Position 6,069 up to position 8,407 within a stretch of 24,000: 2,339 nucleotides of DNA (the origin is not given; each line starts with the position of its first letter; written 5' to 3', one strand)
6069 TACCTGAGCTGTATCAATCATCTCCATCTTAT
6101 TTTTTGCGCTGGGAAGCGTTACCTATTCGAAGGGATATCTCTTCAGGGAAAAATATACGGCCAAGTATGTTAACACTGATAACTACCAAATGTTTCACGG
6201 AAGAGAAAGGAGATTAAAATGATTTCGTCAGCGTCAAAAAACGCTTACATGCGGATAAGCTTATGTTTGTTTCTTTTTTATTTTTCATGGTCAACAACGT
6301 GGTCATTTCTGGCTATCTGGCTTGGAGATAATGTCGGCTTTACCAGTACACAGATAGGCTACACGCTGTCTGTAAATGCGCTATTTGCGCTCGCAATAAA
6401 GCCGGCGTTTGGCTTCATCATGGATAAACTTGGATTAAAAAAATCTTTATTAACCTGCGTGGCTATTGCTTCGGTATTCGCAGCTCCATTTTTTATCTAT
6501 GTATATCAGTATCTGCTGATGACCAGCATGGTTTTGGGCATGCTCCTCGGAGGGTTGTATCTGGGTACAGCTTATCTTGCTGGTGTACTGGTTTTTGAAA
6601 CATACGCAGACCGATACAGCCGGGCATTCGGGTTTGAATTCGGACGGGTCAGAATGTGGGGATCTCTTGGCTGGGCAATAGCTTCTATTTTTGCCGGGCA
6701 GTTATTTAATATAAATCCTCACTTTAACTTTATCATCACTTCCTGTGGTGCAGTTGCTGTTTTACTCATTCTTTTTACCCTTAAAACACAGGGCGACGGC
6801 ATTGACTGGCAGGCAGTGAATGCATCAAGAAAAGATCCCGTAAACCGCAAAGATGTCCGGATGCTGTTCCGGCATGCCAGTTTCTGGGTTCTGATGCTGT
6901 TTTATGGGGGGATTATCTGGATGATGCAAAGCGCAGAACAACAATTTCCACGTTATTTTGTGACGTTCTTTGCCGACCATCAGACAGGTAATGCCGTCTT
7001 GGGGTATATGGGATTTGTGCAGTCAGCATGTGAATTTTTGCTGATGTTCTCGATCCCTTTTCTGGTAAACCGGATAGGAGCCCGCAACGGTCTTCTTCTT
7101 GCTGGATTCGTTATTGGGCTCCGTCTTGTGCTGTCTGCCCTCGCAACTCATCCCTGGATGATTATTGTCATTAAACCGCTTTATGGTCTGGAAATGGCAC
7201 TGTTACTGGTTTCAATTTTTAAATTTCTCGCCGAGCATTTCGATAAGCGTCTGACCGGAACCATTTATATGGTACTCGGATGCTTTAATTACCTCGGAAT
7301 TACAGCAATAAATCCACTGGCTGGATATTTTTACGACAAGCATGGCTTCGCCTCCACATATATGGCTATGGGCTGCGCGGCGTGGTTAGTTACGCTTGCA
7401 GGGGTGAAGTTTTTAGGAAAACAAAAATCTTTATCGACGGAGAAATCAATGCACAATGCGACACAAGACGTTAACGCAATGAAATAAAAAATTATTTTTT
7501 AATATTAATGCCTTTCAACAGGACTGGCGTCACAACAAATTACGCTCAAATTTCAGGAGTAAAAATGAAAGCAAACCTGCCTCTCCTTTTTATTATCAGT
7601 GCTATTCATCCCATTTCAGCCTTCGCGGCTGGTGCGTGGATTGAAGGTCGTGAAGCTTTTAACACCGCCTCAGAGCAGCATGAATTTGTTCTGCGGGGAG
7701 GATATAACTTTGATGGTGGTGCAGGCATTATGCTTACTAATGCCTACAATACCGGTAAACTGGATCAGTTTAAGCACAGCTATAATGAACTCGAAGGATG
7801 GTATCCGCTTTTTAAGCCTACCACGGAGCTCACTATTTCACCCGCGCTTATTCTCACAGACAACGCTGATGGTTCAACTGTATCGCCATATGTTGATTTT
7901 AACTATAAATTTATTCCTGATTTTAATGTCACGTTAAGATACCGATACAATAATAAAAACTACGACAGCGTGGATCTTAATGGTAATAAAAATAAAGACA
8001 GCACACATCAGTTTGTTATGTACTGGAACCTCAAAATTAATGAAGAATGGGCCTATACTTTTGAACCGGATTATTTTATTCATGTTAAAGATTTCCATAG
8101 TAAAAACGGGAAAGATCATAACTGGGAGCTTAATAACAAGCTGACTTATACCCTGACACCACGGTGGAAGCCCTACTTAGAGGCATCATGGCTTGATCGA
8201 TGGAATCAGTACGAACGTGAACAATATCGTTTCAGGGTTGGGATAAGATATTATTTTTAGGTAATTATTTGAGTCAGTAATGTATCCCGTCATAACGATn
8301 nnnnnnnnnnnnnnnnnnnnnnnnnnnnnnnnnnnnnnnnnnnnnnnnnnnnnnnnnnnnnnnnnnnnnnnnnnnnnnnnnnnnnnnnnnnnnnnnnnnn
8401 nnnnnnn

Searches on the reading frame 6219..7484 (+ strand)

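Call 20: search_protein_families(library=pfam, proteins=[window:6219-7484:+], max_evalue=0.001)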
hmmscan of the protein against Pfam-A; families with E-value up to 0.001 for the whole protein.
window:6219-7484:+ (422 aa): 3 families
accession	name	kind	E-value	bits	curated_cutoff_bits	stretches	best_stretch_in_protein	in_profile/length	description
PF01306.25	LacY_symp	-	5.1e-104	348.8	24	1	7-406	6-407/413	LacY proton/sugar symporter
PF07690.21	MFS_1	-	6.5e-28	98.1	33.4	2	14-361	2-343/347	Major Facilitator Superfamily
PF12832.13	MFS_1_like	-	1.3e-25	90.6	25.2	1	10-382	1-372/373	MFS_1 like family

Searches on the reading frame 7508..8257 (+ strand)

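Call 20: search_protein_families(library=pfam, proteins=[window:7508-8257:+], max_evalue=0.001)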
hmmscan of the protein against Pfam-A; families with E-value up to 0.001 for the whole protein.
window:7508-8257:+ (250 aa): 1 family
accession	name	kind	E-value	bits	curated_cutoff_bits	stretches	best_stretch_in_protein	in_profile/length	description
PF06178.19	KdgM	-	2.3e-51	175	22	1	37-250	2-222/222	Oligogalacturonate-specific porin protein (KdgM)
